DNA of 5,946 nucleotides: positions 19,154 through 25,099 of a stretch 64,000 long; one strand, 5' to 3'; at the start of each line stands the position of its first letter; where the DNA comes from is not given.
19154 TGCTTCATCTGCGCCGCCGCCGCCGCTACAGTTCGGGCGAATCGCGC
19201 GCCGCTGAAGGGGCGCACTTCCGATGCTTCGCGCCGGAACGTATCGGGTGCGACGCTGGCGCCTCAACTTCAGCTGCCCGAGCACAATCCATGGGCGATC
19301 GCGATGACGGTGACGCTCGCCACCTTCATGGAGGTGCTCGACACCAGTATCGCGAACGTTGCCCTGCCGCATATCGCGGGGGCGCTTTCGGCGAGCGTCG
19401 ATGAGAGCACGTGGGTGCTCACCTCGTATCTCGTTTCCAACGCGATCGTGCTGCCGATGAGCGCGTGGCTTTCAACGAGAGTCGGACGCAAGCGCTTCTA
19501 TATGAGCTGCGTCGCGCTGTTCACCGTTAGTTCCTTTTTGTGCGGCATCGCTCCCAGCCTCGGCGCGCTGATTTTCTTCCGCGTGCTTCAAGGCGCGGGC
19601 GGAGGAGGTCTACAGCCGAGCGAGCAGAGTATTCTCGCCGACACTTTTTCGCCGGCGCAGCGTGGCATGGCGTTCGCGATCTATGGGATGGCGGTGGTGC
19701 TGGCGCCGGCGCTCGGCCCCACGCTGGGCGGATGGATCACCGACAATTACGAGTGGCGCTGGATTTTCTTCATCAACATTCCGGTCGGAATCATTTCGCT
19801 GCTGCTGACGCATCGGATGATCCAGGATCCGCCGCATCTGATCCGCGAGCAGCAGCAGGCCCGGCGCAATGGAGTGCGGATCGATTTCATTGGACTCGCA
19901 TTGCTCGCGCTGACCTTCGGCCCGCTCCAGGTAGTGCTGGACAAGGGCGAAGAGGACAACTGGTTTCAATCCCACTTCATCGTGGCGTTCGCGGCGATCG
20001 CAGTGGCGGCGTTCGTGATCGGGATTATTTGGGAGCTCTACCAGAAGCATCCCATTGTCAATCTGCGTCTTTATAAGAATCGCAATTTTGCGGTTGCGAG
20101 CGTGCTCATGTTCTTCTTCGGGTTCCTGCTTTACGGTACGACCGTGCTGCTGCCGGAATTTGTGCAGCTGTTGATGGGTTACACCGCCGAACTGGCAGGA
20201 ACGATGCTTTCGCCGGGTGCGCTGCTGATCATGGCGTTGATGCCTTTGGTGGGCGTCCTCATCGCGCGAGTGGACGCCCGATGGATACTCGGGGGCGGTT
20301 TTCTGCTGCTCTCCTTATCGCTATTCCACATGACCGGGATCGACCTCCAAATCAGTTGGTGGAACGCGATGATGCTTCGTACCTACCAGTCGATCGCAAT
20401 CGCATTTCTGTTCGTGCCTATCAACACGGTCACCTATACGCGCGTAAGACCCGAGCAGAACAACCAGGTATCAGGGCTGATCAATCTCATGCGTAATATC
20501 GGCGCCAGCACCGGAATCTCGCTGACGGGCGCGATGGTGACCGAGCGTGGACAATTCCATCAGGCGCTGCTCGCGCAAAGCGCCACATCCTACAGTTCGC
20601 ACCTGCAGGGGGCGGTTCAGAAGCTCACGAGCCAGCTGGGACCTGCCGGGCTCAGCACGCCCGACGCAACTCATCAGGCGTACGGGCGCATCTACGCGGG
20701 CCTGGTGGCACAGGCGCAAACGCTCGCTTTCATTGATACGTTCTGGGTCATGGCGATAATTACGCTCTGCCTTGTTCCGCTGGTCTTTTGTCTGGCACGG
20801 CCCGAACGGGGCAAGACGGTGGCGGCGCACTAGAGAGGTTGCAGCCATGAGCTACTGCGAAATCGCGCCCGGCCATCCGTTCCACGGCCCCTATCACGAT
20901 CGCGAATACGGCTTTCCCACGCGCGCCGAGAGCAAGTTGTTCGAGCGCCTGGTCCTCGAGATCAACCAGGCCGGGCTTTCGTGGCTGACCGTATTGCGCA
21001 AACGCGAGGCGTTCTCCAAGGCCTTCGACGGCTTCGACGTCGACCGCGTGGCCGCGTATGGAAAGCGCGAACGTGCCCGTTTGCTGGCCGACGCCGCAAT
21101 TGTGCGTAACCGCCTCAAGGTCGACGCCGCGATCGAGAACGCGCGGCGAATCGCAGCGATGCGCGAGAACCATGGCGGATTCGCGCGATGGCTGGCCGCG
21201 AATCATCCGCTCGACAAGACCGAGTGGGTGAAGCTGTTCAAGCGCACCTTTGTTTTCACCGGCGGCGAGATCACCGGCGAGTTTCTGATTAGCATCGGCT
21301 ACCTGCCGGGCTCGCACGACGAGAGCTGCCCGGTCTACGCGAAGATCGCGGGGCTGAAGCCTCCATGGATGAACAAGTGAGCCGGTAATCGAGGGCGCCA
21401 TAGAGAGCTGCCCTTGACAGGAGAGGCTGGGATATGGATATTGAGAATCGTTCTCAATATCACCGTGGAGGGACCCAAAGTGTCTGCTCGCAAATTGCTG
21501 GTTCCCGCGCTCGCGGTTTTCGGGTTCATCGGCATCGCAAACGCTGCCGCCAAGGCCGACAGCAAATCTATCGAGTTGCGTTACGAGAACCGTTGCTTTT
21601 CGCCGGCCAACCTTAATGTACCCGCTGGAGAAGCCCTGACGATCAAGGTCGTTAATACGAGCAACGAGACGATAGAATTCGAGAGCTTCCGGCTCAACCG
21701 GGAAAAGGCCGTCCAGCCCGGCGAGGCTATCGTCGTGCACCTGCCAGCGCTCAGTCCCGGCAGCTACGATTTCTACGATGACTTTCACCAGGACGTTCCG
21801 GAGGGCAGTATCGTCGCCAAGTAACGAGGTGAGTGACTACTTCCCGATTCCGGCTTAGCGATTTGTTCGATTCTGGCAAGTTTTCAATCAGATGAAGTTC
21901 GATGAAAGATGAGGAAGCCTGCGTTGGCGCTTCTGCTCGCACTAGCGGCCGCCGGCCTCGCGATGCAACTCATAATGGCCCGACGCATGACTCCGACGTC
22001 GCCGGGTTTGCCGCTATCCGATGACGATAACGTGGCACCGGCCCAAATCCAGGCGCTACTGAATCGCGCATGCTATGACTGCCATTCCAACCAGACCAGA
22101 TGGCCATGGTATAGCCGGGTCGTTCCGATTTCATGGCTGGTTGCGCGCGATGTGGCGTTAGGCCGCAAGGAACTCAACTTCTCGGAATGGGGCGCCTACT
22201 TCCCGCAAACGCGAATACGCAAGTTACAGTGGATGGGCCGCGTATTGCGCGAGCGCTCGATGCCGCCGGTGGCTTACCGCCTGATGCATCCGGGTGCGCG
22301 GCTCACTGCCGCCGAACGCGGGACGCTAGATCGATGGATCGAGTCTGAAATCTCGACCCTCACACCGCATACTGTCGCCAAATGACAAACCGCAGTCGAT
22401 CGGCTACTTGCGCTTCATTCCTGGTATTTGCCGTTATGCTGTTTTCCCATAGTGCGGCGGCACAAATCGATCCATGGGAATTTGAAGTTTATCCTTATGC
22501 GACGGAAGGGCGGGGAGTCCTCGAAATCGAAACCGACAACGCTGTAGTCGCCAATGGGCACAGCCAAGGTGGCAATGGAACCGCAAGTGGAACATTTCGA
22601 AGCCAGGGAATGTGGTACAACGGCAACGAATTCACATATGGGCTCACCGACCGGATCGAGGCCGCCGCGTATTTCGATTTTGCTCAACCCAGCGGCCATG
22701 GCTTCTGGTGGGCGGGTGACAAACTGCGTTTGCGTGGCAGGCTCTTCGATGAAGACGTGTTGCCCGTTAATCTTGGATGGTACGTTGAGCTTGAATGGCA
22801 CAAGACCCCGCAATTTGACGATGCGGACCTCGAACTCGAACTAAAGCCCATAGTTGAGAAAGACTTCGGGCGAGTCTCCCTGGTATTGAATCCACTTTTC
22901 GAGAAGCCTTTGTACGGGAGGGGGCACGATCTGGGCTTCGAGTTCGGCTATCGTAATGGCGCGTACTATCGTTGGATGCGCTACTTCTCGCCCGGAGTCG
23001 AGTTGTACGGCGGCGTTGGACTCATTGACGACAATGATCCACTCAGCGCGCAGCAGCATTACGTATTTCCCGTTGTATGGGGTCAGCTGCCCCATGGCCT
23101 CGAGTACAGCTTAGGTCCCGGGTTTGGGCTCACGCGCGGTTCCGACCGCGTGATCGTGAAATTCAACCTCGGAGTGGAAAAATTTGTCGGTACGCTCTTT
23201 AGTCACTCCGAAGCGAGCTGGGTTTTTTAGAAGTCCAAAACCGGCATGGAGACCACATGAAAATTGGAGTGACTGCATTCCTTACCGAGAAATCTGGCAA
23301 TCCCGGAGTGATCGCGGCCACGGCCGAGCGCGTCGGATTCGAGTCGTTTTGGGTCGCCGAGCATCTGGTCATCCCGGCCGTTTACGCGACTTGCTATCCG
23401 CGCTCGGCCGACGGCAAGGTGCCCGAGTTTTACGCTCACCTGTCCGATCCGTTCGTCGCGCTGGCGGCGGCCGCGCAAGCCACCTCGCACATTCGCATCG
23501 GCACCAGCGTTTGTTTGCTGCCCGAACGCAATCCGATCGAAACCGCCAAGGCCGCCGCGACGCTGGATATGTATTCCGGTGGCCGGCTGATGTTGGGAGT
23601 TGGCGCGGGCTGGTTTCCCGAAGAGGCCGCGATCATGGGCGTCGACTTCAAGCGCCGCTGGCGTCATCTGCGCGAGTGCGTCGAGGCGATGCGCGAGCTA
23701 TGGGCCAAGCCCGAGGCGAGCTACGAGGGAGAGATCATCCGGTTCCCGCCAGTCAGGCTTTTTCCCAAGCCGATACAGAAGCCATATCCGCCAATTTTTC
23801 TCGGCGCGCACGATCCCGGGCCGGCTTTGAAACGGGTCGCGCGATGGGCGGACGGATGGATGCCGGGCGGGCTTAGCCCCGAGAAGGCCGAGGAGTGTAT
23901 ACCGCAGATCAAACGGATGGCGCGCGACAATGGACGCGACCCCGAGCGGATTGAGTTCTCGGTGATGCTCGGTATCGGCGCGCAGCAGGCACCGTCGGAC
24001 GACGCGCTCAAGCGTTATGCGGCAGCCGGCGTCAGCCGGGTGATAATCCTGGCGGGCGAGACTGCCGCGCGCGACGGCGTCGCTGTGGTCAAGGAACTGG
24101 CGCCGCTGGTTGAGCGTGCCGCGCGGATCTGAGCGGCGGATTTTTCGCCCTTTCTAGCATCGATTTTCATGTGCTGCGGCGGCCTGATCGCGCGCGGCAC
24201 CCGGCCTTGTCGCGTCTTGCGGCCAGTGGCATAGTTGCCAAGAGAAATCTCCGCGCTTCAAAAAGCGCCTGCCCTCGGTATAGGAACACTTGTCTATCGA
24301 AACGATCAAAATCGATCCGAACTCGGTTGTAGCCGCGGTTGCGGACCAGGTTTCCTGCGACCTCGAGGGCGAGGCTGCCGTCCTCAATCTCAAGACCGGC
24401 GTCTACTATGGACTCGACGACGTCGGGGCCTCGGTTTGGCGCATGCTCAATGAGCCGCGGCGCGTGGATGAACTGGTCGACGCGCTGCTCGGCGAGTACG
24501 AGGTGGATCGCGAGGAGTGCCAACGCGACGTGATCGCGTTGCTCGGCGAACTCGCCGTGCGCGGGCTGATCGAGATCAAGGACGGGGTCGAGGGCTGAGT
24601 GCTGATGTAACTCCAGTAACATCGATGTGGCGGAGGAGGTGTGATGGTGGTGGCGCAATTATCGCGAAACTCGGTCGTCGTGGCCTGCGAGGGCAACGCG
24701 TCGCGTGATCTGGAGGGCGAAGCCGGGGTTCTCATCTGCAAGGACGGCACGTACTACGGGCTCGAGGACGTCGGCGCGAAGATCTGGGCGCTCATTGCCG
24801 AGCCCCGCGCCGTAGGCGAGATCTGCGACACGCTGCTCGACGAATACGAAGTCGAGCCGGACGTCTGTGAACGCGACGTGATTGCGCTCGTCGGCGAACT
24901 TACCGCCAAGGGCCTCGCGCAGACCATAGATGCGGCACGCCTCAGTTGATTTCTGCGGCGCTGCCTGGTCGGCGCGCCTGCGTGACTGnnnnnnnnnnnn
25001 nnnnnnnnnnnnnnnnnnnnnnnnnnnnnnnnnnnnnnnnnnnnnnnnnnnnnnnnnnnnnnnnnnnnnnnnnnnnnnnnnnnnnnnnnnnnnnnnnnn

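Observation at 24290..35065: Lasso-peptide BGC with kinase, nucleotidyltransferase, duplicated RRE and an embedded giant membrane protein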

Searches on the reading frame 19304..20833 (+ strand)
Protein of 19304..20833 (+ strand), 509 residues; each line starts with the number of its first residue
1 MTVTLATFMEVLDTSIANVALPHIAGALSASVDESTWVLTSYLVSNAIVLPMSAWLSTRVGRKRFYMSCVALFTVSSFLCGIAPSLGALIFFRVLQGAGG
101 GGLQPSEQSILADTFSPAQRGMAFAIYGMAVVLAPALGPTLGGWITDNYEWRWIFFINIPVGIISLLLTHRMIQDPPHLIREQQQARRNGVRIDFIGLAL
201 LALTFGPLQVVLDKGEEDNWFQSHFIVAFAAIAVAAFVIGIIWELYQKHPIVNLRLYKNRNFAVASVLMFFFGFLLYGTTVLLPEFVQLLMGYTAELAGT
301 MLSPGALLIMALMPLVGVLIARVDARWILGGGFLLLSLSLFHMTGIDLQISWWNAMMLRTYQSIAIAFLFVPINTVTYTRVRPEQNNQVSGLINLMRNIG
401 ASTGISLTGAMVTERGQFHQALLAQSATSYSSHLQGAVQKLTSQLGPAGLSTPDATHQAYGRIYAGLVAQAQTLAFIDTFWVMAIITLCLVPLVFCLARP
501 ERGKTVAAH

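Call 8: search_protein_families(library=pfam, proteins=[window:19304-20833:+], max_evalue=0.01)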
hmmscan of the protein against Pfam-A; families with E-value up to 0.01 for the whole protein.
window:19304-20833:+ (509 aa): 4 families
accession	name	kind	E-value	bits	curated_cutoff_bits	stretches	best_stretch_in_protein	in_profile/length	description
PF07690.21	MFS_1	-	6.2e-62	210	33.4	1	4-404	2-346/347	Major Facilitator Superfamily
PF06609.19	TRI12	-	2.1e-10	40.1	23.2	1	11-292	59-342/599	Fungal trichothecene efflux pump (TRI12)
PF00083.30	Sugar_tr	-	3.6e-10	39.8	22.3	1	29-169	42-188/452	Sugar (and other) transporter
PF13347.12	MFS_2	-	1.2e-05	24.5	27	1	33-145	259-380/427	MFS/sugar transport protein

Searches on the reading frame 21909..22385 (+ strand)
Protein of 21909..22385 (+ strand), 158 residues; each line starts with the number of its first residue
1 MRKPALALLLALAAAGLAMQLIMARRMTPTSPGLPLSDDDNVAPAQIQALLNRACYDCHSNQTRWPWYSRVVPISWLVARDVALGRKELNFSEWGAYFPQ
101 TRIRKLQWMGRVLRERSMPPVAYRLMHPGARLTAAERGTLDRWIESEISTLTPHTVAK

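Call 8: search_protein_families(library=pfam, proteins=[window:21909-22385:+], max_evalue=0.01)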
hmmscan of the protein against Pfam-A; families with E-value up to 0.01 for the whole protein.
window:21909-22385:+ (158 aa): 1 family
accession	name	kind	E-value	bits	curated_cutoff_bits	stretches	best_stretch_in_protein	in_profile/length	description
PF14376.11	Haem_bd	-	5.9e-37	127.1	27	1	18-145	5-132/133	Haem-binding domain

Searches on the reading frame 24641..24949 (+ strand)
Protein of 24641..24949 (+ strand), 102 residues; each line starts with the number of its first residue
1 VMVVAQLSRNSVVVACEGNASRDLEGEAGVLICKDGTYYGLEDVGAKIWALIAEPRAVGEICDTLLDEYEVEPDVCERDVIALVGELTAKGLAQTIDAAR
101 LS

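Call 3: search_protein_families(library=pfam, proteins=[window:24641-24949:+], max_evalue=0.01)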
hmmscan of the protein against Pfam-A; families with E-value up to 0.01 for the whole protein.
window:24641-24949:+ (102 aa): 1 family
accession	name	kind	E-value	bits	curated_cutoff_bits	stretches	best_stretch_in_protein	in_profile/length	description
PF05402.18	PqqD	-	9.7e-18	64.7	23.4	1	34-92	8-66/67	Coenzyme PQQ synthesis protein D (PqqD)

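Call 4: search_protein_families(library=ncbifam, proteins=[window:24641-24949:+], max_evalue=0.01)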
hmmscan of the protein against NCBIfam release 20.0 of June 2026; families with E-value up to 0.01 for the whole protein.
window:24641-24949:+ (102 aa): 6 families
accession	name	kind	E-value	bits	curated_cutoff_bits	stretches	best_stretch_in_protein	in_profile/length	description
NF033536.1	lasso_PqqD_Bac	exception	2.2e-19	69.4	80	1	10-94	3-87/88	lasso peptide biosynthesis PqqD family chaperone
TIGR04302.1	geo_PqqD_fam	equivalog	9.2e-10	38.9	100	1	24-92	32-99/102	GeoRSP system PqqD family peptide chaperone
NF033530.1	lasso_PqqD_Strm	exception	1e-07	32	70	1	33-93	18-78/78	lasso peptide biosynthesis PqqD family chaperone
TIGR04248.1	SCM_PqqD_rel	equivalog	1.2e-05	25.4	100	1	34-94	22-82/84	SynChlorMet cassette protein ScmD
NF050069.2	PqqD_rel_WgkC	exception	1.4e-05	25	110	1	37-88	30-81/103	PqqD family peptide maturation chaperone WgkC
TIGR03859.1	PQQ_PqqD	equivalog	0.0011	18.8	46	1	39-91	27-78/81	pyrroloquinoline quinone biosynthesis peptide chaperone PqqD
